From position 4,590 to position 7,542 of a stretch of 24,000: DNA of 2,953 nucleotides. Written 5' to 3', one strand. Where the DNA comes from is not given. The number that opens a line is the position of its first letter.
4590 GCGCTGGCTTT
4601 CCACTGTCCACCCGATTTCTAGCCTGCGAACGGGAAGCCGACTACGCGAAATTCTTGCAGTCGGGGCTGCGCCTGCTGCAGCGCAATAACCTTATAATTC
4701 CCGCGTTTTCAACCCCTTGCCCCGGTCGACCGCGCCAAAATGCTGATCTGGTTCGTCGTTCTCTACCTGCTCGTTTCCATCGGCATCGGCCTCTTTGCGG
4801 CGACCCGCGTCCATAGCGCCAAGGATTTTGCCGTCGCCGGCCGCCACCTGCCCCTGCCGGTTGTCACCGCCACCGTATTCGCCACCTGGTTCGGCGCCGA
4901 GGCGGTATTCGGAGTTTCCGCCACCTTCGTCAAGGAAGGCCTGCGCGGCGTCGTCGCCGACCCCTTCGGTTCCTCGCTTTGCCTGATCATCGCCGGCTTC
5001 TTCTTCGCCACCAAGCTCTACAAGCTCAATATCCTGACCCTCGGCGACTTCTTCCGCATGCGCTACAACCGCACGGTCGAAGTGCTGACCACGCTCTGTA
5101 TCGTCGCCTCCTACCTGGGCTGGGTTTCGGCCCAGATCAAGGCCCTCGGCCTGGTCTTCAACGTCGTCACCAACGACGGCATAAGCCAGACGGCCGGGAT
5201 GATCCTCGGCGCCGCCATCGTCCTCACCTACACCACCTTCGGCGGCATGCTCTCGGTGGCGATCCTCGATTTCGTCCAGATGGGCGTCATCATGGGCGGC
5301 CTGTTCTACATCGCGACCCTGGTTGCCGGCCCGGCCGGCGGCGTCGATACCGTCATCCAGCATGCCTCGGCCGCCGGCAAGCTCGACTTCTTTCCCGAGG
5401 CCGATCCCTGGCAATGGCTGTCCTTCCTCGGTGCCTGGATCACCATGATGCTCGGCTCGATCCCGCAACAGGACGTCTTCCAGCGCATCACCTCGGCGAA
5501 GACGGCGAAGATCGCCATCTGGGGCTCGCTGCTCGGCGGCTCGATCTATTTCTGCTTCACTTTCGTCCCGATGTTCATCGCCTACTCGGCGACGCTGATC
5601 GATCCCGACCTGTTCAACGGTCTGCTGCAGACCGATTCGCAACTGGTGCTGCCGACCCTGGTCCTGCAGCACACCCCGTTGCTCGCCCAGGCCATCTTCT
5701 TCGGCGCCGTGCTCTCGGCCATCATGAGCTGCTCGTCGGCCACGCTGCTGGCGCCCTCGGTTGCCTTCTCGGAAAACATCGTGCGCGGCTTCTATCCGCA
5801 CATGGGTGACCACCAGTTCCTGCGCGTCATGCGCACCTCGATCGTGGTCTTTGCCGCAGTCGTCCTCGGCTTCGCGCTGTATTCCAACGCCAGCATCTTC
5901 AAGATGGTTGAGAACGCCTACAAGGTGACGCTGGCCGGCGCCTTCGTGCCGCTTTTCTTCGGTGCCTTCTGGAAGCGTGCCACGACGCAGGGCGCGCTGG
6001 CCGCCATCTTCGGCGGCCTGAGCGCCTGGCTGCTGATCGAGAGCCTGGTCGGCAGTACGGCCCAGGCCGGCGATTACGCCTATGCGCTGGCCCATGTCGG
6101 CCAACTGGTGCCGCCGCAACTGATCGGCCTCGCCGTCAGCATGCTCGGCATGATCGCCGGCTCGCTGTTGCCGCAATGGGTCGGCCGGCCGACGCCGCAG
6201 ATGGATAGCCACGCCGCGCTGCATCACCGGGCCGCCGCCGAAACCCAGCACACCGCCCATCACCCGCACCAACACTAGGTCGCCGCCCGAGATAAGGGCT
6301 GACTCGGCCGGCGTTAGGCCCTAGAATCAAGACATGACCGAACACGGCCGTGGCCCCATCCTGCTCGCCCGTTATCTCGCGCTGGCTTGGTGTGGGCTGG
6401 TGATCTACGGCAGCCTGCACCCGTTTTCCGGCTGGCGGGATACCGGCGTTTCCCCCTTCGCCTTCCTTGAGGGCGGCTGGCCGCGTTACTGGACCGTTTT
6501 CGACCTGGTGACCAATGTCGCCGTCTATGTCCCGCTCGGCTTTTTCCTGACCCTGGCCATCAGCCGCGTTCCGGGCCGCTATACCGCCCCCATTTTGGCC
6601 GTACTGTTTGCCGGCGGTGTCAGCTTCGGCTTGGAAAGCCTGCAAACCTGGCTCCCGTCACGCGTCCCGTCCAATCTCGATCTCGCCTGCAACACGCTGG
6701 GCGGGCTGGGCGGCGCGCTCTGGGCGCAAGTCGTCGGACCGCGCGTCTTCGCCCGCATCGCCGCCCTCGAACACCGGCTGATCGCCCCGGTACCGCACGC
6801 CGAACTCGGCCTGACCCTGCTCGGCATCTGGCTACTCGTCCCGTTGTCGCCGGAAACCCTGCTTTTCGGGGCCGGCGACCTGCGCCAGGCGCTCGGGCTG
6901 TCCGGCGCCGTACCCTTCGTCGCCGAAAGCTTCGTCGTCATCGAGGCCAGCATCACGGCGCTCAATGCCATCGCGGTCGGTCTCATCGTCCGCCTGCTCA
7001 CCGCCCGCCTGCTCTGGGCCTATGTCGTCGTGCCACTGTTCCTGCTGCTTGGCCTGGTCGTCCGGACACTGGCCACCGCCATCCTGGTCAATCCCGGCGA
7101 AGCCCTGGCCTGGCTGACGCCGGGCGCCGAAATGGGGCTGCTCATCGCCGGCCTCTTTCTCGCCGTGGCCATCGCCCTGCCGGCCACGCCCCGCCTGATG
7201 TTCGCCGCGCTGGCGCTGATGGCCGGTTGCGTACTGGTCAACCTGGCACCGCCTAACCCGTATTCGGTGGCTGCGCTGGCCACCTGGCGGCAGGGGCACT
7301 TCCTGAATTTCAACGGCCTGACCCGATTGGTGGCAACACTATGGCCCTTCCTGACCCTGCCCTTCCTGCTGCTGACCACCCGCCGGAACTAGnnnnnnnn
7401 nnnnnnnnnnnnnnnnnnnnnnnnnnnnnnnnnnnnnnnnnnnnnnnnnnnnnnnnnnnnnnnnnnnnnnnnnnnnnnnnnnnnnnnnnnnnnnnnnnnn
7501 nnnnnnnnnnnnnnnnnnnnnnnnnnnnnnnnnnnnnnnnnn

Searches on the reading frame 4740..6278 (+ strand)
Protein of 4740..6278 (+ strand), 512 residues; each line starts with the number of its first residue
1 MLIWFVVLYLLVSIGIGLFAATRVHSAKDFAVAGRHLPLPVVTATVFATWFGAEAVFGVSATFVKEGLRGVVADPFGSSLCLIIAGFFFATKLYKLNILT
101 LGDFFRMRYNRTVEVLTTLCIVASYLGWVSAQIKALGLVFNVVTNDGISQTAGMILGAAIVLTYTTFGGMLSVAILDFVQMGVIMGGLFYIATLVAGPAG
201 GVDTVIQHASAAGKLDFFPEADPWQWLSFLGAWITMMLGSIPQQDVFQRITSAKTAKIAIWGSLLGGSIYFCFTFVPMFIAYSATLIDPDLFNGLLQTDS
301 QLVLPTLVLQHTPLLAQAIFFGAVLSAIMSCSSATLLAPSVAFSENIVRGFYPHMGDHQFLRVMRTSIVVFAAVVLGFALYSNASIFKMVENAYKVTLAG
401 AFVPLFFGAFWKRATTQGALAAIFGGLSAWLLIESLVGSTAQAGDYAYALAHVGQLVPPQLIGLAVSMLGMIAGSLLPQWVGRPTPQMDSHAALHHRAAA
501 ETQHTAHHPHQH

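Call 8: search_protein_families(library=pfam, proteins=[window:4740-6278:+], max_evalue=0.001)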
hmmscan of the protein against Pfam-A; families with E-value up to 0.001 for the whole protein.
window:4740-6278:+ (512 aa): 1 family
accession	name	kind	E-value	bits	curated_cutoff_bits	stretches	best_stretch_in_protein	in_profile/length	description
PF00474.23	SSF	-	1.3e-40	140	22.8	1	30-426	1-406/406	Sodium:solute symporter family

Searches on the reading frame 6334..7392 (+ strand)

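Call 8: search_protein_families(library=pfam, proteins=[window:6334-7392:+], max_evalue=0.001)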
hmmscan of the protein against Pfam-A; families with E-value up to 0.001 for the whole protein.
window:6334-7392:+ (352 aa): 1 family
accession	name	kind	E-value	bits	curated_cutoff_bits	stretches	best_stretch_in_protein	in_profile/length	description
PF04892.17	VanZ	-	3.6e-12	47.4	30.1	1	27-132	35-123/126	VanZ like family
